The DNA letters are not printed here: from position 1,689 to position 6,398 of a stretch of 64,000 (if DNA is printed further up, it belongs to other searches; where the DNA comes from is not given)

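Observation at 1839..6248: VirB10 is enlarged to about 1460 aa by the same repeat type, a DotG-like architecture in a type IVA system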

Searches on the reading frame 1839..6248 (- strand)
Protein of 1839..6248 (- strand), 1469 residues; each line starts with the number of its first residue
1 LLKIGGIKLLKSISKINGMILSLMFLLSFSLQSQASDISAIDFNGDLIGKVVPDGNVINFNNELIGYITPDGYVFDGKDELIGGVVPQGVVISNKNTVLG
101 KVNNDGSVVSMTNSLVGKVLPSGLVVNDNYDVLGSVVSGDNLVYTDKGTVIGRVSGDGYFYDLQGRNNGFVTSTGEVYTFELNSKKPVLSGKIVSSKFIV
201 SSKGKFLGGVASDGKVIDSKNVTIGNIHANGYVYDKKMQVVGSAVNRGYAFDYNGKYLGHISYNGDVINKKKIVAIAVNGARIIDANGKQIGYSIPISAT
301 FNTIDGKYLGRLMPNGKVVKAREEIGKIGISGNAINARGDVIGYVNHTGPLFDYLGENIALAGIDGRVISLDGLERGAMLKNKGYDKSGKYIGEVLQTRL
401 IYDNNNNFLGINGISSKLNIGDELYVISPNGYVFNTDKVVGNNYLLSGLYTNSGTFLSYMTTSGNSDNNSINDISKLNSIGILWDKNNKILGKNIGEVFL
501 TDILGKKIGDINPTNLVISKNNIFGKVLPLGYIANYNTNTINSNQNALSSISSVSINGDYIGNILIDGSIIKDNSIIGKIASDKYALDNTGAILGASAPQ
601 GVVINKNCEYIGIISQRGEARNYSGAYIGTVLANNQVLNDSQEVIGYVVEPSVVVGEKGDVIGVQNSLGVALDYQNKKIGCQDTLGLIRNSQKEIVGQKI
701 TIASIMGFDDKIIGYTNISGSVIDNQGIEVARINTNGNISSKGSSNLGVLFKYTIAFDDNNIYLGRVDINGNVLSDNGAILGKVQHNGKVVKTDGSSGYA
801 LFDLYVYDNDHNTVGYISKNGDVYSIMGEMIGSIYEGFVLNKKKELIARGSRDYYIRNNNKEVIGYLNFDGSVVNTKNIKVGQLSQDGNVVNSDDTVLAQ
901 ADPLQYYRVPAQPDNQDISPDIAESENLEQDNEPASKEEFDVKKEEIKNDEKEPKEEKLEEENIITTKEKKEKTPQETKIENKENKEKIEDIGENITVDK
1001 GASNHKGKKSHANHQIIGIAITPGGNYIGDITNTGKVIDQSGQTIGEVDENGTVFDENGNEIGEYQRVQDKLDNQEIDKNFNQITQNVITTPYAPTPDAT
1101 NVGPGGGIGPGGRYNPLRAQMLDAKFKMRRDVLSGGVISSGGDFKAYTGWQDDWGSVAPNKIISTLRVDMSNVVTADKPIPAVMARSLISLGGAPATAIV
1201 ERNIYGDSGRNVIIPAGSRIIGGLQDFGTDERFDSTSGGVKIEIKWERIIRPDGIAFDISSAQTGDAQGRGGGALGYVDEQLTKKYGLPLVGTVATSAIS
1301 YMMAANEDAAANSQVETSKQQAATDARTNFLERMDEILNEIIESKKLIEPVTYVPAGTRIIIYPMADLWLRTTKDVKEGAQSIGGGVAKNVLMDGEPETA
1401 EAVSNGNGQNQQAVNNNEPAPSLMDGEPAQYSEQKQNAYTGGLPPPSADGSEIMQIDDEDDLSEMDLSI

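Call 5: search_protein_families(library=pfam, proteins=[window:1839-6248:-], max_evalue=0.01)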
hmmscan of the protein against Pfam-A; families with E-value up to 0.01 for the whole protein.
window:1839-6248:- (1469 aa): 4 families
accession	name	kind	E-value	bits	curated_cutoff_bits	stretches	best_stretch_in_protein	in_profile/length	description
PF21785.3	Bflower_2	-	1.9e-43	147.3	38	6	806-902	4-97/112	5-fold beta-flower protein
PF03743.19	TrbI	-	7.4e-27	94.8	35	1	1174-1370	2-188/188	Bacterial conjugation TrbI-like protein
PF21784.3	Bflower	-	9.6e-11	42.5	25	1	803-848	17-61/116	4-fold beta flower protein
PF12396.14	DUF3659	-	1.7e-05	25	24.8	0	1034-1070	11-60/61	Protein of unknown function (DUF3659)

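Call 10: find_homologous_proteins(query=window:1839-6194:-, max_evalue=0.00001)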
Query window:1839-6194:- (1451 aa): 990 proteins with E <= 0.00001 among 8000 candidates; the best 120 are listed.
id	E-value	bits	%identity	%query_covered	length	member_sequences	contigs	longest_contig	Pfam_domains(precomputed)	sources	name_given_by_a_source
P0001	0.0e+0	3179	100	100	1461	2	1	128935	PF21784.4,PF03743.20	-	-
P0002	0.0e+0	2787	87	100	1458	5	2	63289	PF21784.4,PF21785.4,PF03743.20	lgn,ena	-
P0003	0.0e+0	1540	52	99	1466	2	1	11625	PF21784.4,PF12396.15,PF21785.4,PF03743.20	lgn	-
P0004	0.0e+0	1527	51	100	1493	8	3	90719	PF21784.4,PF03743.20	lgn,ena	-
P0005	0.0e+0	1509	52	95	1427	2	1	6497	PF21784.4,PF03743.20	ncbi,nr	ncbi:MAG: hypothetical protein IKW39_03675 [Alphaproteobacteria bacterium]|nr:hypothetical protein [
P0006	0.0e+0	1505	51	100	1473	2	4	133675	PF21784.4,PF21785.4,PF03743.20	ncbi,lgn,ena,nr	ncbi:MAG: TrbI/VirB10 family protein [Alphaproteobacteria bacterium]|nr:TrbI/VirB10 family protein [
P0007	0.0e+0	1503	51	100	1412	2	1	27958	PF21784.4,PF12396.15,PF03743.20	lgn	-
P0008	0.0e+0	1500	52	99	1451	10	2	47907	PF21784.4,PF12396.15,PF03743.20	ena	-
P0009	0.0e+0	1499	50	100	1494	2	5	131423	PF21784.4,PF12396.15,PF03743.20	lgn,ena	-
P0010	0.0e+0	1498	50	100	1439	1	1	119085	PF21784.4,PF21785.4,PF03743.20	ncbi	-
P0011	0.0e+0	1484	50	100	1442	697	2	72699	PF21784.4,PF21785.4,PF03743.20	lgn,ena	-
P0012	0.0e+0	1484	50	100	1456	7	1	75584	PF21784.4,PF12396.15,PF21785.4,PF03743.20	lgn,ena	-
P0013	0.0e+0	1482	56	31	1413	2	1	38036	PF21784.4,PF12396.15,PF21785.4,PF03743.20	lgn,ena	-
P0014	0.0e+0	1478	51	100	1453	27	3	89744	PF21784.4,PF12396.15,PF03743.20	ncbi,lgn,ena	-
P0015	0.0e+0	1476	51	99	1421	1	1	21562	PF21784.4,PF12396.15,PF21785.4,PF03743.20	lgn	-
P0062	0.0e+0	1380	49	100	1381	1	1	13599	PF21784.4,PF12396.15,PF21785.4,PF03743.20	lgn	-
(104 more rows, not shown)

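Call 13: search_solved_structures(query=window:1839-6194:-, max_evalue=0.01, show_alignments=1)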
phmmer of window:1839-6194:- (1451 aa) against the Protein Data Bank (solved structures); distinct sequences matched with E-value up to 0.01: 2.
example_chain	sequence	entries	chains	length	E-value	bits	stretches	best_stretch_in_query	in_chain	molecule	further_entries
2bhv_A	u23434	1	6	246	4.5e-17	64.2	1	1143-1353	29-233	COMB10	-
7o3j_A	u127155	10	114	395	2.8e-05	25.1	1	1155-1272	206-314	TrwE protein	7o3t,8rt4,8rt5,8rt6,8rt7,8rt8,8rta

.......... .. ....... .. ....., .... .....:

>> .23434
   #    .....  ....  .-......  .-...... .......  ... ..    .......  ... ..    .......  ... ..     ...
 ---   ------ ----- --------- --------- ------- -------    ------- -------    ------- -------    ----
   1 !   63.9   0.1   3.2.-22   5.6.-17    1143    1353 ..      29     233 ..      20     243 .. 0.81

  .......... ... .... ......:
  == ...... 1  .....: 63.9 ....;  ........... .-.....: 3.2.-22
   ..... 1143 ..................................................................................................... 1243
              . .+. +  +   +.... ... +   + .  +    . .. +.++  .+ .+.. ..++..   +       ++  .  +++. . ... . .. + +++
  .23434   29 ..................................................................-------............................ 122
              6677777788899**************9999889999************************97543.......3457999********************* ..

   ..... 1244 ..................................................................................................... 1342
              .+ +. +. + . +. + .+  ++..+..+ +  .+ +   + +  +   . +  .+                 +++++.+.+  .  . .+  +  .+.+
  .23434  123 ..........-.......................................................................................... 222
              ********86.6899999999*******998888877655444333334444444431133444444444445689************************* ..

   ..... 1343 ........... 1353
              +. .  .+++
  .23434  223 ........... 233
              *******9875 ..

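Call 17: find_encoding_contigs(protein=P0006, flank=10000, max_places=2)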
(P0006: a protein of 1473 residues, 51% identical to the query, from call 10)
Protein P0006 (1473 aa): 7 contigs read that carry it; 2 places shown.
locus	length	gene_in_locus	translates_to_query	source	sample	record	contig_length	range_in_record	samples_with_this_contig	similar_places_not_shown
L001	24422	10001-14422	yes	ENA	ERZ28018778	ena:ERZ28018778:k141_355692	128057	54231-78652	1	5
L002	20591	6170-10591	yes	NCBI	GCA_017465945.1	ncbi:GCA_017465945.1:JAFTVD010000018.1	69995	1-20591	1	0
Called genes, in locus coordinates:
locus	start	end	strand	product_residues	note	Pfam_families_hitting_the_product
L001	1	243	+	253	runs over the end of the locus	PF04335:VirB8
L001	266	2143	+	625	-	PF03524:CagX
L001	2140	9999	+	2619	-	-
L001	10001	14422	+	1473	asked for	PF21784:Bflower (faint), PF21785:Bflower_2, PF03743:TrbI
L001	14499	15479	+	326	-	PF00437:T2SSE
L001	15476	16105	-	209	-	PF03193:RsgA_GTPase (weak), PF01926:MMR_HSR1, PF02421:FeoB_N, PF04548:AIG1 (weak), PF00176:SNF2-rel_dom (weak), PF00009:GTP_EFTU (weak)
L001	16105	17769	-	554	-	PF14849:YidC_periplas, PF02096:60KD_IMP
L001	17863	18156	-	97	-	PF01809:YidD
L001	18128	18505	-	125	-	PF00825:Ribonuclease_P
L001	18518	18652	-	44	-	PF00468:Ribosomal_L34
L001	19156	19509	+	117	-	-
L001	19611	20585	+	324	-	PF01210:NAD_Gly3P_dh_N, PF07479:NAD_Gly3P_dh_C, PF20618:GPD_NAD_C_bact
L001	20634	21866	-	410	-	PF02463:SMC_N, PF13175:AAA_15, PF13476:AAA_23, PF13304:AAA_21 (weak)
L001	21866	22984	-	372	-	PF00712:DNA_pol3_beta, PF02767:DNA_pol3_beta_2, PF02768:DNA_pol3_beta_3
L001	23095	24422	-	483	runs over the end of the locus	PF11638:DnaA_N, PF00308:Bac_DnaA, PF22688:Hda_lid (faint), PF08299:Bac_DnaA_C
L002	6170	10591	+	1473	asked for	PF21784:Bflower (faint), PF21785:Bflower_2, PF03743:TrbI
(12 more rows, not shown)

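Call 18: find_related_loci(query=A1, collection=genome_contigs, flank=10000)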
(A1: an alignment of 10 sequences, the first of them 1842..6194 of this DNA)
Query A1 (1451 aa) in genome_contigs; peptide patterns used: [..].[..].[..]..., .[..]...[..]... (x = any residue, [..] = any of these).
224 stretches matched a pattern; 146 encode a relative of the query (tblastn E <= 1e-3); the best 80 are kept; 79 distinct loci.
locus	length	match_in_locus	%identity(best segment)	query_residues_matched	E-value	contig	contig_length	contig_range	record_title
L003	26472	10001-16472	52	1-1451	0e+0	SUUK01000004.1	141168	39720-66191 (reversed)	MAG: Alphaproteobacteria bacterium isolate SIG44 NODE_574_length_141168_cov_4.578789, whole genome shotgun sequence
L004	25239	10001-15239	51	1-1445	0e+0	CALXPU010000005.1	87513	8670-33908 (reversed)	MAG: uncultured Alphaproteobacteria bacterium isolate BRZ_KG__bin92 genome assembly, contig: BRZ_KG__NODE_301_length_875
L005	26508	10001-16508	51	1-1445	0e+0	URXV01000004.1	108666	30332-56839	uncultured Rickettsiales bacterium isolate UMGS1453 genome assembly, contig: NODE_30_length_108666_cov_8.602315, whole g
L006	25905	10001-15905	52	12-1449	0e+0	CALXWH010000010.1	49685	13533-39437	MAG: uncultured Alphaproteobacteria bacterium isolate BRZ_CV__bin18 genome assembly, contig: BRZ_CV__NODE_1044_length_49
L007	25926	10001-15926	50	2-1451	0e+0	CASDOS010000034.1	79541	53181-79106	uncultured Alphaproteobacteria bacterium isolate SI.O27.metabat-bins.10 genome assembly, contig: SI.O27.metabat-bins.10.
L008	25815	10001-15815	50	1-1445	0e+0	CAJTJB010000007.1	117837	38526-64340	MAG TPA_asm: uncultured Alphaproteobacteria bacterium isolate MGBC103325 genome assembly, contig: MGBC103325.7, whole ge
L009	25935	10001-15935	50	2-1449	0e+0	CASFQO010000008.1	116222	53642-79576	uncultured Alphaproteobacteria bacterium isolate SI.O44.metabat-bins.180 genome assembly, contig: SI.O44.metabat-bins.18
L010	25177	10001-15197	51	2-1433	0e+0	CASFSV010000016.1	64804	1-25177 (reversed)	uncultured Alphaproteobacteria bacterium isolate SI.O7.metabat-bins.100 genome assembly, contig: SI.O7.metabat-bins.100.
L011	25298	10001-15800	50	2-1451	0e+0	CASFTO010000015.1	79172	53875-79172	uncultured Alphaproteobacteria bacterium isolate SI.A54.metabat-bins.112 genome assembly, contig: SI.A54.metabat-bins.11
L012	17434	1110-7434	49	1-1446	0e+0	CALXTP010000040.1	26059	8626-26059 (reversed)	MAG: uncultured Alphaproteobacteria bacterium isolate E19__bin231 genome assembly, contig: E19__k127_1990789, whole geno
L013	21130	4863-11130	50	1-1445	0e+0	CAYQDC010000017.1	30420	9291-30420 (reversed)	MAG TPA_asm: uncultured Acetobacter sp. isolate SRP141132_co3_78 genome assembly, contig: NODE_979_length_30420_cov_6.94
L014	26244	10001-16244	50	1-1451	0e+0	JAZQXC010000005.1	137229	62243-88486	MAG: Alphaproteobacteria bacterium isolate T1900045163_TC20190157.MAGScoT_cleanbin_000004 SGB_5097_k141_2995710, whole g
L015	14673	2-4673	49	2-1451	0e+0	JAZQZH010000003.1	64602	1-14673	MAG: Alphaproteobacteria bacterium isolate T1900045157_TC20190151.MAGScoT_cleanbin_000008 SGB_4990_k141_4321517, whole g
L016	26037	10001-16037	52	16-1376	0e+0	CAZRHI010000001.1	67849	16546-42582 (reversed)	MAG TPA_asm: uncultured Acetobacter sp. isolate SRP199465_co2_2 genome assembly, contig: NODE_695_length_67849_cov_6.864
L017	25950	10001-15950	50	1-1376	0e+0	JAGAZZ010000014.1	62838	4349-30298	MAG: Alphaproteobacteria bacterium isolate RGIG8928 Water_deer_Rectum-1__c122903, whole genome shotgun sequence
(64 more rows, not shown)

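Call 61: search_protein_families(library=ncbifam, proteins=[window:1842-6224:-], max_evalue=0.001)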
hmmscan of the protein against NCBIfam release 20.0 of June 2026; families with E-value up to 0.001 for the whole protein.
window:1842-6224:- (1461 aa): 2 families
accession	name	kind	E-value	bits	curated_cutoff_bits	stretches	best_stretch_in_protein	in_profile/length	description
NF038092.1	T4SS_ComB10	equivalog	2.9e-30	105.3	300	1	1159-1367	17-216/225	DNA type IV secretion system protein ComB10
NF038091.1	T4SS_VirB10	equivalog_domain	1.7e-23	83.3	220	1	1161-1363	6-192/197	type IV secretion system protein VirB10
